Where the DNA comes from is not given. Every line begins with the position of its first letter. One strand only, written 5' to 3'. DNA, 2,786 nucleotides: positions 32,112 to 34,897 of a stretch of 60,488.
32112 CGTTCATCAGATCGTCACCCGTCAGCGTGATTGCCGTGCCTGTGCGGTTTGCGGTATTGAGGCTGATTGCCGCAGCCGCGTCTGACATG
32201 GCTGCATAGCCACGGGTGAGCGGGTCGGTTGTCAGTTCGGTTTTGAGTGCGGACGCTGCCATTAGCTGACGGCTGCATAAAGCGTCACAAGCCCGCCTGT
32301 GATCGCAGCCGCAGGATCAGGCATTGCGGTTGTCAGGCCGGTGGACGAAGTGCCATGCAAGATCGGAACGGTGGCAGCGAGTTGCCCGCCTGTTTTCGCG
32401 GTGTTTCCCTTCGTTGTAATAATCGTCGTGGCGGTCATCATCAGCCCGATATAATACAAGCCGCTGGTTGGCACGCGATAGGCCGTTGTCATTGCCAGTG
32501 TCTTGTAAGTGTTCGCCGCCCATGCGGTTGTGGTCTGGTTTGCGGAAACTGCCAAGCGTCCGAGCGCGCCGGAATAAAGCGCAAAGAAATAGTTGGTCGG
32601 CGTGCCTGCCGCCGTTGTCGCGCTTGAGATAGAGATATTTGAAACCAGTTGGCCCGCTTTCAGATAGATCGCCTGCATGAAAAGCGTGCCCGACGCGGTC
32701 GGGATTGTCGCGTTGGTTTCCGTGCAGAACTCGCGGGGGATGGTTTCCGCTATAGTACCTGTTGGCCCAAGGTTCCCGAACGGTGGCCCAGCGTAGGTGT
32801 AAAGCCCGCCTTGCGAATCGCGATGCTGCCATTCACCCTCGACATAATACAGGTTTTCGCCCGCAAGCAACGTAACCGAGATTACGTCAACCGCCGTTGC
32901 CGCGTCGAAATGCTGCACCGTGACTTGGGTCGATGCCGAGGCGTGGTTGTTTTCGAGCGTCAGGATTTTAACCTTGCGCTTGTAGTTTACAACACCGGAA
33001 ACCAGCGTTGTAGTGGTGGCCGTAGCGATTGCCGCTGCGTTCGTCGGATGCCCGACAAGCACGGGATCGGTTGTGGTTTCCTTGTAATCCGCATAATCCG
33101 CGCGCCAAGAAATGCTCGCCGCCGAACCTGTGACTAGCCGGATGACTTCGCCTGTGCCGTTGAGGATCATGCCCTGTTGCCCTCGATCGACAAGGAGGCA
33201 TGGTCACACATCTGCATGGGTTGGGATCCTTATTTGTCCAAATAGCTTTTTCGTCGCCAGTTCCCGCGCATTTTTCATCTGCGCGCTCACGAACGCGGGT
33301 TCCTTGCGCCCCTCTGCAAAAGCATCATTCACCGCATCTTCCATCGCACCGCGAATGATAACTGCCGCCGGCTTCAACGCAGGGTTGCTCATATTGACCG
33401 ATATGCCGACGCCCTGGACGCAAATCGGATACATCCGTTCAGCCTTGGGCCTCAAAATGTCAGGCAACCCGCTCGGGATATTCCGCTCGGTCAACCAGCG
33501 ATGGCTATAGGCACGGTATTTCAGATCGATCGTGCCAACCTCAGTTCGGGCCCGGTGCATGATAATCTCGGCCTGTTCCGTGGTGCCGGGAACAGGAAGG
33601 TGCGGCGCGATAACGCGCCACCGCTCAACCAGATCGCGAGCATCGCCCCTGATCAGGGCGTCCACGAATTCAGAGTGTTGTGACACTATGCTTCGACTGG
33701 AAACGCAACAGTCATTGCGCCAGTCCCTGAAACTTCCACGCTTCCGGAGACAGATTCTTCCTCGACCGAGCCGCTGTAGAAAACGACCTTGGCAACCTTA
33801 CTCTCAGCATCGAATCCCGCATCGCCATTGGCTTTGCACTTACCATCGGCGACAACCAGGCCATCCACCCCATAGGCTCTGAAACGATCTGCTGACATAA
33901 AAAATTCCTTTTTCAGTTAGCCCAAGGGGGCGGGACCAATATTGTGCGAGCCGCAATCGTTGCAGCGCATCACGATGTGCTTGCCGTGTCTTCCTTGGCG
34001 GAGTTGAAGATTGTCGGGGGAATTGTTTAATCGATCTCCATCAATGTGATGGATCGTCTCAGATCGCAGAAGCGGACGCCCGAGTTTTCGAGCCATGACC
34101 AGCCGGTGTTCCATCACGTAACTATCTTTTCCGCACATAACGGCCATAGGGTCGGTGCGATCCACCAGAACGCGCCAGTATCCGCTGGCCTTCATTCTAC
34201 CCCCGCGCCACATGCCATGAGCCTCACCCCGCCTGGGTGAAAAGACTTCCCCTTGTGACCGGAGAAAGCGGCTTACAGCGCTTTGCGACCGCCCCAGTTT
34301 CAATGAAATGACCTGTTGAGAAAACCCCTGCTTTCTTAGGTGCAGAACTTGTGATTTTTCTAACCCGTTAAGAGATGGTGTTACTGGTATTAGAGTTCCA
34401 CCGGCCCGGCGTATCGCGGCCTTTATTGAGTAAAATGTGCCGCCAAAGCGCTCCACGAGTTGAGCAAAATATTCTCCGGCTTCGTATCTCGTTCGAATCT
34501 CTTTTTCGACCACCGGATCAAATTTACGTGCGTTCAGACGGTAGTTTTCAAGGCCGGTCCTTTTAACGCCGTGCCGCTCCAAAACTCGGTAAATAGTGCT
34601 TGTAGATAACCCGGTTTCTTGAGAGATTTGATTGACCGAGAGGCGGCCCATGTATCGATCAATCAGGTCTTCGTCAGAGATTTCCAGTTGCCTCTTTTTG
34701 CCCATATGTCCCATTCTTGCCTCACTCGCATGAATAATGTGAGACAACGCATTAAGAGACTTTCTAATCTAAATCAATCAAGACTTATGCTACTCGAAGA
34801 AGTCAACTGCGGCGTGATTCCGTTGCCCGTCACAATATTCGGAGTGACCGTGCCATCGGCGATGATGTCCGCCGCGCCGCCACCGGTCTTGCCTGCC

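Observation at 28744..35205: Eight-gene, ~6.5-kb accessory block inserted between terminase and gpW/portal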

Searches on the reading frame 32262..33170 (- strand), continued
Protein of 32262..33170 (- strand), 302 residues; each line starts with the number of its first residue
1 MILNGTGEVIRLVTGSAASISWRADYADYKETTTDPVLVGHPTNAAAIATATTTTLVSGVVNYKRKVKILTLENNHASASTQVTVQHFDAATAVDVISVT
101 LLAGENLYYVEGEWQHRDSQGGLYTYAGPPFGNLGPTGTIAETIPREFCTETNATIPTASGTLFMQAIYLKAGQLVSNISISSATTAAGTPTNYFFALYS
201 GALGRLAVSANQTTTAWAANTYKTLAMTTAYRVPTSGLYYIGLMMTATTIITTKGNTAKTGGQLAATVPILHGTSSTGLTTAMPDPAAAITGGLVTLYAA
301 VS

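Call 61: find_related_loci(query=A1, collection=genome_contigs, flank=8000)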
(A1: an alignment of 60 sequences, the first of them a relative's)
Query A1 (302 aa) in genome_contigs; peptide patterns used: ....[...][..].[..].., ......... (x = any residue, [..] = any of these).
95 stretches matched a pattern; 36 encode a relative of the query (tblastn E <= 1e-3); 36 distinct loci.
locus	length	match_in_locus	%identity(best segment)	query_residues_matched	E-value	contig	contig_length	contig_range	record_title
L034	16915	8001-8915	53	1-302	8e-85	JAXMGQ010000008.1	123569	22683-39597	MAG: Steroidobacteraceae bacterium isolate STL-PRO117 C4.126.fa-8, whole genome shotgun sequence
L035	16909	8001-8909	53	1-301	1e-85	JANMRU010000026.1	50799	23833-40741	MAG: Pseudanabaena sp. SOY_30_concoct_251 SOY_30_k141_4419492, whole genome shotgun sequence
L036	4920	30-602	72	111-302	9e-79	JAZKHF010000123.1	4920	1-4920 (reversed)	MAG: Pseudomonadota bacterium isolate DC_RB_04_SPN110320-bin080_1 DCRB04SPN_B080_1_000000000123, whole genome shotgun se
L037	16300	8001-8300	54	159-258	1e-25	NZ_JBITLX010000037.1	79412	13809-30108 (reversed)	Actinoplanes sp. NPDC049599 NPDC049599_147_D4.ctg-0037, whole genome shotgun sequence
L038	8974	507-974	43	133-284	5e-25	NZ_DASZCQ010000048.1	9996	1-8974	MAG: Actinophytocola sp. isolate SMAG_U6446 k141_1757, whole genome shotgun sequence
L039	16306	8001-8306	51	159-258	5e-24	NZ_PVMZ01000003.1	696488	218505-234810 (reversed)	Actinoplanes italicus strain DSM 43146 Ga0180974_103, whole genome shotgun sequence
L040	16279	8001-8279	55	168-258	5e-23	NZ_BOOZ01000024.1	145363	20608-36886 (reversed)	Micromonospora andamanensis strain NBRC 109075 sequence024, whole genome shotgun sequence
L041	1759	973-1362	44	133-262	3e-23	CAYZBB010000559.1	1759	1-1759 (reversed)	MAG TPA_asm: uncultured Actinomycetes bacterium isolate SRP342105_co1_274 genome assembly, contig: NODE_117648_length_17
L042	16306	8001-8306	50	159-258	6e-22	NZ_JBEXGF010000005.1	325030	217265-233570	Streptomyces sp. NPDC005322 NPDC005322_289_G5.ctg-0005, whole genome shotgun sequence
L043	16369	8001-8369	40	126-250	1e-21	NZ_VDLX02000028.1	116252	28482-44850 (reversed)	Nonomuraea phyllanthi strain PA1-10 NODE_28_length_116252_cov_43.630140, whole genome shotgun sequence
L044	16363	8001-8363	41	136-255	3e-21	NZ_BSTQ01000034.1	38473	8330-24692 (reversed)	Lentzea sp. NBRC 105346 sequence34, whole genome shotgun sequence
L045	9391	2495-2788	49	160-250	3e-21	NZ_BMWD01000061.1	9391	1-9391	Streptomyces fructofermentans strain JCM 4956 sequence61, whole genome shotgun sequence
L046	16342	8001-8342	46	142-250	2e-21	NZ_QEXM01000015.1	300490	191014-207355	Streptomyces alfalfae strain XY25 3, whole genome shotgun sequence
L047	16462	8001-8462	44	142-293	3e-21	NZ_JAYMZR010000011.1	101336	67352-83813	Streptomyces sp. H27-D2 NODE_11_length_101336_cov_12.762244, whole genome shotgun sequence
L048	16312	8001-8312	46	159-260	5e-21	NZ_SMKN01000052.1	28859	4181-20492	Micromonospora sp. KC606 NODE_52_length_28859_cov_18.7536, whole genome shotgun sequence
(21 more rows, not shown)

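Call 66: search_protein_families(library=pfam, proteins=[L021:10880-11329:+, L021:13298-13594:+, L026:8266-8571:+], max_evalue=0.1)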
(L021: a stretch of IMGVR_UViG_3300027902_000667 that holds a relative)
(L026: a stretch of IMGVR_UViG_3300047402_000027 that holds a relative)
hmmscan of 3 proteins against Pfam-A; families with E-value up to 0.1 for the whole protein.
L021:10880-11329:+ (149 aa): 0 families

L021:13298-13594:+ (98 aa): 0 families

L026:8266-8571:+ (101 aa): 0 families

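Call 67: find_encoding_contigs(protein=P0002, flank=10000, max_places=2)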
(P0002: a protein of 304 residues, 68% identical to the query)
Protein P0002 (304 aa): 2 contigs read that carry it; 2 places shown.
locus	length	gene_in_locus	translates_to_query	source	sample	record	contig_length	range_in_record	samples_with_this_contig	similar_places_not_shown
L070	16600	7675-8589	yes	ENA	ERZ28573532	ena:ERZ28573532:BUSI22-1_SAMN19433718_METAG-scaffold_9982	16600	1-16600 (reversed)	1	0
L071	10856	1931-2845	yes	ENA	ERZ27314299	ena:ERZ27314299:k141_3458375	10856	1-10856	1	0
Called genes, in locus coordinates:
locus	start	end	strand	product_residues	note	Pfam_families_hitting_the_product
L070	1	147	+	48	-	?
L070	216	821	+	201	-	-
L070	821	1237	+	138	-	-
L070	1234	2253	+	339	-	-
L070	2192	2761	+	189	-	-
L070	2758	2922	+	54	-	-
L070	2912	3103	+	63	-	-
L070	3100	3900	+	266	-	-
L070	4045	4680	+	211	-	-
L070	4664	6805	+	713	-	PF05876:GpA_ATPase, PF20454:GpA_nuclease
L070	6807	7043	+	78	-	-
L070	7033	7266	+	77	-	-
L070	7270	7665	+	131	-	-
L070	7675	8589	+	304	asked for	-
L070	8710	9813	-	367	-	-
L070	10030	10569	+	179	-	PF23148:Gp77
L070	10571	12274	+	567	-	PF05136:Phage_portal_2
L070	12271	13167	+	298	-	PF01343:Peptidase_S49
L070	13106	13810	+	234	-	-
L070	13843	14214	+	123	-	PF02924:HDPD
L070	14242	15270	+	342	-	PF03864:Phage_cap_E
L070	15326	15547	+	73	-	-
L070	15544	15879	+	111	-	-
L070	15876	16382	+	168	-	-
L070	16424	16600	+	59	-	?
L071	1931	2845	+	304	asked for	-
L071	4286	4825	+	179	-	PF23148:Gp77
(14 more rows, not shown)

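Call 87: search_solved_structures(query=A1, max_evalue=1, show_alignments=1)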
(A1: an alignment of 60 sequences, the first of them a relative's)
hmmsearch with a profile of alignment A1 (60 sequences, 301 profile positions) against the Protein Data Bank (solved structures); distinct sequences matched with E-value up to 1: 2.
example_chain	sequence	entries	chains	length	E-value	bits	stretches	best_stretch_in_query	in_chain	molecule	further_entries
6ynw_g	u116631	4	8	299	0.066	15.6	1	17-124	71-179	subunit gamma | ATP synthase subunit gamma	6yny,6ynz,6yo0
5aeb_A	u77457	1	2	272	0.81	12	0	229-268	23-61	LRA-12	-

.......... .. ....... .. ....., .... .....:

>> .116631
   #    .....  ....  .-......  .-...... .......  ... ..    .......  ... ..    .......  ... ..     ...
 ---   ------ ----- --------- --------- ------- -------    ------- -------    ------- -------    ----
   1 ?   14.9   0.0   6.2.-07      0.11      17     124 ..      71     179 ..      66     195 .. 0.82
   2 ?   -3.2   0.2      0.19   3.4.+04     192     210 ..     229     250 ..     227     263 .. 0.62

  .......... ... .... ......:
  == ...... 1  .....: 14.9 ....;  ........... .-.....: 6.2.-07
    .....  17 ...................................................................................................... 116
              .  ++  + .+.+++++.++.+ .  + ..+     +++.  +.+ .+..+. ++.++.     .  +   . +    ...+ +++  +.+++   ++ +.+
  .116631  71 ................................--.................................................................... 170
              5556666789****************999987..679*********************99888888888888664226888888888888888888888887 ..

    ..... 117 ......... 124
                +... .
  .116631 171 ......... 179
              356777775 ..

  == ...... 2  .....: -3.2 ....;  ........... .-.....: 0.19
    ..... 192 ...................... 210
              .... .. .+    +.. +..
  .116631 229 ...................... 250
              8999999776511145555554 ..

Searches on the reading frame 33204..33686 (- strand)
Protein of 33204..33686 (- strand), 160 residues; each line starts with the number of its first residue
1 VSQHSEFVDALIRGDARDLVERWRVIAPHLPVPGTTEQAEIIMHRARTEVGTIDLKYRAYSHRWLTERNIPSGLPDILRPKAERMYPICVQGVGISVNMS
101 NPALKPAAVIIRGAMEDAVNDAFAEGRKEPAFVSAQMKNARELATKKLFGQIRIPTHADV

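Call 4: search_protein_families(library=pfam, proteins=[window:33204-33686:-], max_evalue=0.01)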
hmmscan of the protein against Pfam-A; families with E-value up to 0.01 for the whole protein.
window:33204-33686:- (160 aa): 0 families

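Call 5: search_protein_families(library=phrogs, proteins=[window:33204-33686:-], max_evalue=0.01)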
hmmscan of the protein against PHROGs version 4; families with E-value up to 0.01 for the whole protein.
window:33204-33686:- (160 aa): 0 families

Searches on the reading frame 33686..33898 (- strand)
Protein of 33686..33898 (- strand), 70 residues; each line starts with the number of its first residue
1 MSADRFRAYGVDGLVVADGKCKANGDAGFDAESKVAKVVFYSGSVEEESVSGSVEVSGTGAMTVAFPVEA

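Call 4: search_protein_families(library=pfam, proteins=[window:33686-33898:-], max_evalue=0.01)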
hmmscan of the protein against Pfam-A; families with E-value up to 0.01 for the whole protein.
window:33686-33898:- (70 aa): 0 families

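Call 5: search_protein_families(library=phrogs, proteins=[window:33686-33898:-], max_evalue=0.01)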
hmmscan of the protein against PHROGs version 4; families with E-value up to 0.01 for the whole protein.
window:33686-33898:- (70 aa): 0 families

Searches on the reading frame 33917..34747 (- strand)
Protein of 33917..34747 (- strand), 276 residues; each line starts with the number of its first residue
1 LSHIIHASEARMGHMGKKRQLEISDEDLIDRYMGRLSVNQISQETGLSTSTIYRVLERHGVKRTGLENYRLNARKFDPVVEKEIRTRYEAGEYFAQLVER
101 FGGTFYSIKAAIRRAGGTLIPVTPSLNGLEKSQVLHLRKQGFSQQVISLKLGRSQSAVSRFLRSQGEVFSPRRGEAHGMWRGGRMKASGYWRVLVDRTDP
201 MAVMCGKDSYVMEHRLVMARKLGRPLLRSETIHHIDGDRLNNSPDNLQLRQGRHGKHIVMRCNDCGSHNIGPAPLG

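Call 4: search_protein_families(library=pfam, proteins=[window:33917-34747:-], max_evalue=0.01)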
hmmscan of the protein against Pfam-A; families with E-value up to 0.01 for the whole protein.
window:33917-34747:- (276 aa): 19 families
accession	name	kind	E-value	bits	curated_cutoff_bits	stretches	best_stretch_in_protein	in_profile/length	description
PF13384.12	HTH_23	-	2.9e-09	36.9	24.6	1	129-163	5-39/50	Homeodomain-like domain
PF13392.12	HNH_3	-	6.6e-08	32.5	24.8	1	214-249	4-38/46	HNH endonuclease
PF13936.12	HTH_38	-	3.2e-07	30.4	27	0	36-59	21-44/44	Helix-turn-helix domain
PF09339.16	HTH_IclR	-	2.2e-06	27.7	22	1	27-56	10-39/52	IclR helix-turn-helix domain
PF02796.21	HTH_7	-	5.4e-06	26.9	23.8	1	33-57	19-43/45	Helix-turn-helix domain of resolvase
PF13551.12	HTH_29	-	1.7e-05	25.2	28.1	1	32-58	9-35/64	Winged helix-turn helix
PF20432.4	Xre-like-HTH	-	0.00013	22.6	25.8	0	123-175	4-56/63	Antitoxin Xre-like helix-turn-helix domain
PF13412.12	HTH_24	-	0.0002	21.3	21.9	0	34-58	16-40/48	Winged helix-turn-helix DNA-binding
PF08279.18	HTH_11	-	0.00068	19.9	25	0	34-57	14-37/55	HTH domain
PF13542.12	HTH_Tnp_ISL3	-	0.00076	19.3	27.4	1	29-59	20-50/51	Helix-turn-helix domain of transposase family ISL3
PF13518.12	HTH_28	-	0.0013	19.3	25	0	29-58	6-35/52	Helix-turn-helix domain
PF13560.12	HTH_31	-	0.0016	19.2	27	0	139-172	12-45/64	Helix-turn-helix domain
PF08281.18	Sigma70_r4_2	-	0.0025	17.9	25.7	0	31-54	22-45/54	Sigma-70, region 4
PF01022.26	HTH_5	-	0.0036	17.6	22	0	34-54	14-34/47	Bacterial regulatory protein, arsR family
PF01978.25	TrmB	-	0.0046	17.2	25.6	0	34-58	21-45/68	Sugar-specific transcriptional regulator TrmB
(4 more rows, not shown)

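Call 5: search_protein_families(library=phrogs, proteins=[window:33917-34747:-], max_evalue=0.01)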
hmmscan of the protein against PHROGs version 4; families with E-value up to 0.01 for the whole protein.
window:33917-34747:- (276 aa): 29 families (the best 25 are shown)
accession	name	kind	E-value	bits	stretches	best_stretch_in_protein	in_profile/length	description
phrog_20891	-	DNA, RNA and nucleotide metabolism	6e-25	89.2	1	170-270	116-213/219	HNH endonuclease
phrog_7545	-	DNA, RNA and nucleotide metabolism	1.1e-17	65.7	1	139-251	16-125/160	HNH endonuclease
phrog_10730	-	DNA, RNA and nucleotide metabolism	7.9e-14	52.9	1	181-253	67-135/234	HNH endonuclease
phrog_59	-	DNA, RNA and nucleotide metabolism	1e-12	49.2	1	165-248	155-224/423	HNH endonuclease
phrog_21964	-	DNA, RNA and nucleotide metabolism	1.5e-12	48.7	1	205-251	158-204/244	HNH endonuclease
phrog_15471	-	DNA, RNA and nucleotide metabolism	1.4e-11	45.6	1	200-255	21-77/183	HNH endonuclease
phrog_959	-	DNA, RNA and nucleotide metabolism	4e-10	40.6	1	163-254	21-101/138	HNH endonuclease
phrog_323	-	transcription regulation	5.4e-10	40.3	1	94-175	114-198/319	transcriptional regulator, D5-like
phrog_14913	-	DNA, RNA and nucleotide metabolism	2.3e-08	35.2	1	207-257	36-87/149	HNH endonuclease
phrog_8446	-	DNA, RNA and nucleotide metabolism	1e-07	32.8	1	17-223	8-162/211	HNH endonuclease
phrog_664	-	DNA, RNA and nucleotide metabolism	5.2e-07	30.7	0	32-66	97-131/210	DNA binding protein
phrog_125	-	DNA, RNA and nucleotide metabolism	7.6e-07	29.9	1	7-73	149-217/254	DNA invertase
phrog_6223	-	transcription regulation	8.6e-07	29.9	0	138-163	14-39/73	transcriptional repressor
phrog_19902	-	DNA, RNA and nucleotide metabolism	3.6e-06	27.9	1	204-251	76-127/221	HNH endonuclease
phrog_1303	-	DNA, RNA and nucleotide metabolism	1.2e-05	26.1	1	23-63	27-67/184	DNA binding protein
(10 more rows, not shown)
